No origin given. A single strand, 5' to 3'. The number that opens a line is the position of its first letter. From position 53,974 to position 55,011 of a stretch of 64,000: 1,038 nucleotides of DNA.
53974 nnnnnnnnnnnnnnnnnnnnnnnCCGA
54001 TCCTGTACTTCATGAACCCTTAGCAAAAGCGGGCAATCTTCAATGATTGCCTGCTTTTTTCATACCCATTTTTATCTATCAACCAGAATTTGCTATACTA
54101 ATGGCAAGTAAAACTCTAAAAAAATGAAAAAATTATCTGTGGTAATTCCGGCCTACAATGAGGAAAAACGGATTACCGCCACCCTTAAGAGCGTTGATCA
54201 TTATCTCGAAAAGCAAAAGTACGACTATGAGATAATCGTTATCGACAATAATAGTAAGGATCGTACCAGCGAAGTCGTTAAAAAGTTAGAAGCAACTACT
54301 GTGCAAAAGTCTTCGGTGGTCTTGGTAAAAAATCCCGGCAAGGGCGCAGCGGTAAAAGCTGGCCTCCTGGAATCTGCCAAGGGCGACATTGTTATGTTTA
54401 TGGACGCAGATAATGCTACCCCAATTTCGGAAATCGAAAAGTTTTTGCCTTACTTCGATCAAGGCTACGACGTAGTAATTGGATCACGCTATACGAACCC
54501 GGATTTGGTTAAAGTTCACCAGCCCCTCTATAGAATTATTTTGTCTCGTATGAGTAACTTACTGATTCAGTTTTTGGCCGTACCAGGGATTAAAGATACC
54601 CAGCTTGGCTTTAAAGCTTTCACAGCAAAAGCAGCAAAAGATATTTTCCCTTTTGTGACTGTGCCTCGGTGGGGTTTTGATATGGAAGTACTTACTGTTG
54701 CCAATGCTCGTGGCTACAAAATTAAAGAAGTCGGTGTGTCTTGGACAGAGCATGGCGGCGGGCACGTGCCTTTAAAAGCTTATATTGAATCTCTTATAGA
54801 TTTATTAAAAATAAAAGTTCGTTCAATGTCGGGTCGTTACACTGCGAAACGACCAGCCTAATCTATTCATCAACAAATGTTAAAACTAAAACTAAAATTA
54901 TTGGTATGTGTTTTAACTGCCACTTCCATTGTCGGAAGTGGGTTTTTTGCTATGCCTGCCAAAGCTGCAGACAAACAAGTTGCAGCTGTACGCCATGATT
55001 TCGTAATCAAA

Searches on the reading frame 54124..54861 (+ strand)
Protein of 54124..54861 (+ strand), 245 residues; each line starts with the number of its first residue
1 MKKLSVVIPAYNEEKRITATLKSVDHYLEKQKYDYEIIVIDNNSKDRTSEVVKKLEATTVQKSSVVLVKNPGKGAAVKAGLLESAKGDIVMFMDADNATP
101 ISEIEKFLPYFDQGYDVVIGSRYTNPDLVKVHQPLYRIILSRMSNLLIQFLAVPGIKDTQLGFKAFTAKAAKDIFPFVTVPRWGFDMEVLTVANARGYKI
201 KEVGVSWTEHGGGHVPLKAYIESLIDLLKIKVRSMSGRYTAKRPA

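Call 10: search_protein_families(library=pfam, proteins=[window:54124-54861:+], max_evalue=0.001)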
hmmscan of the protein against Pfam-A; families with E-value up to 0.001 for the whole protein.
window:54124-54861:+ (245 aa): 5 families
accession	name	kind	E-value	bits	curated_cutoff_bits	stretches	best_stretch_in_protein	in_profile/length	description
PF00535.33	Glycos_transf_2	-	1.1e-31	110.5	23.3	1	5-175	1-168/168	Glycosyl transferase family 2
PF13641.12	Glyco_tranf_2_3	-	1.1e-12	49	27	1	4-122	3-123/230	Glycosyltransferase like family 2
PF10111.15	Glyco_tranf_2_2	-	9.8e-09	35.5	27.3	1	5-108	1-103/276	Glycosyltransferase like family 2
PF13704.12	Glyco_tranf_2_4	-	1.1e-05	26.3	27.5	1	23-97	10-82/98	Glycosyl transferase family 2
PF13733.12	Glyco_transf_7N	-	0.00024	21.2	27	1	2-46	47-91/134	N-terminal region of glycosyl transferase group 7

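Call 56: search_protein_families(library=ncbifam, proteins=[window:54124-54861:+], max_evalue=0.001)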
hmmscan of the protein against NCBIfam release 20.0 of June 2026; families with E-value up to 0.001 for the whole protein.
window:54124-54861:+ (245 aa): 25 families
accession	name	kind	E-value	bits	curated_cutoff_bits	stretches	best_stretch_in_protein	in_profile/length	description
NF047588.1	GlcsyltransPgfSStrep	equivalog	6e-24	84.8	500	1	3-174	2-167/308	glycosyltransferase PgfS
NF007986.1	PRK10714.1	equivalog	1.4e-21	76.8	529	1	1-158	5-156/316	undecaprenyl-phosphate 4-deoxy-4-formamido-L-arabinose transferase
NF010496.0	PRK13915.1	equivalog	1.5e-18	66.9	262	1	2-100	31-130/307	glucosyl-3-phosphoglycerate synthase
NF038302.1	EPS_HpsE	equivalog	2e-18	66.4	300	1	3-99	2-99/307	hormogonium polysaccharide biosynthesis glycosyltransferase HpsE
NF041391.1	DPhHxTase_Halo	equivalog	4.1e-18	65.2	375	1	10-212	3-188/213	dolichyl-phosphate hexose transferase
TIGR04182.1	glyco_TIGR04182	equivalog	6.9e-17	61.8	325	1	4-211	2-194/293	S-layer glycoprotein N-glycosyltransferase AglJ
TIGR03937.1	PgaC_IcaA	equivalog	2.7e-15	56.3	422.3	1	2-97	45-136/407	poly-beta-1,6-N-acetyl-D-glucosamine synthase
NF041875.1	EPS_EpsD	equivalog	7.9e-15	55.1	370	1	4-159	1-151/325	exopolysaccharide biosynthesis glycosyltransferase EpsD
TIGR04283.1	glyco_like_mftF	equivalog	1.4e-14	54.3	182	1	4-106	1-92/221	TIGR04283 family arsenosugar biosynthesis glycosyltransferase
NF047683.1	TeichurnBiosyTuaG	equivalog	1.2e-13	51.3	400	1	3-111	7-111/252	teichuronic acid biosynthesis protein TuaG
NF050050.1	ProtGlycPglI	equivalog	1.2e-13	51.1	500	1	1-121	1-118/306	GalNAc(5)-diNAcBac-PP-undecaprenol beta-1,3-glucosyltransferase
NF007482.0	PRK10073.1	equivalog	2.2e-12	46.6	423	1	2-98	6-97/334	glycosyltransferase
NF058614.1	PPMAGASynPpgS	equivalog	3.1e-12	46.4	370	1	6-203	4-192/226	polyprenyl-phospho-N-acetylgalactosaminyl synthase PpgS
TIGR03965.1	mycofact_glyco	equivalog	1.1e-09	37.7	280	1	3-123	75-191/467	mycofactocin biosynthesis glycosyltransferase MftF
TIGR03111.1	glyc2_xrt_Gpos1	hypoth_equivalog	1.3e-08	34.1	363.95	1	3-139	50-187/439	TIGR03111 family XrtG-associated glycosyltransferase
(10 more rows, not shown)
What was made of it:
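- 54124..54861 (+): Soluble GT2 of 245 aa resembling polyprenyl-phosphate-sugar synthases. It is a candidate maker of the lipid-linked donor for the GT-C enzymes. It is not part of the conserved cluster. Best NCBIfam hits are PgfS, ArnC, Dol-P-hexose transferase and PpgS, all below cut-off (call 56).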
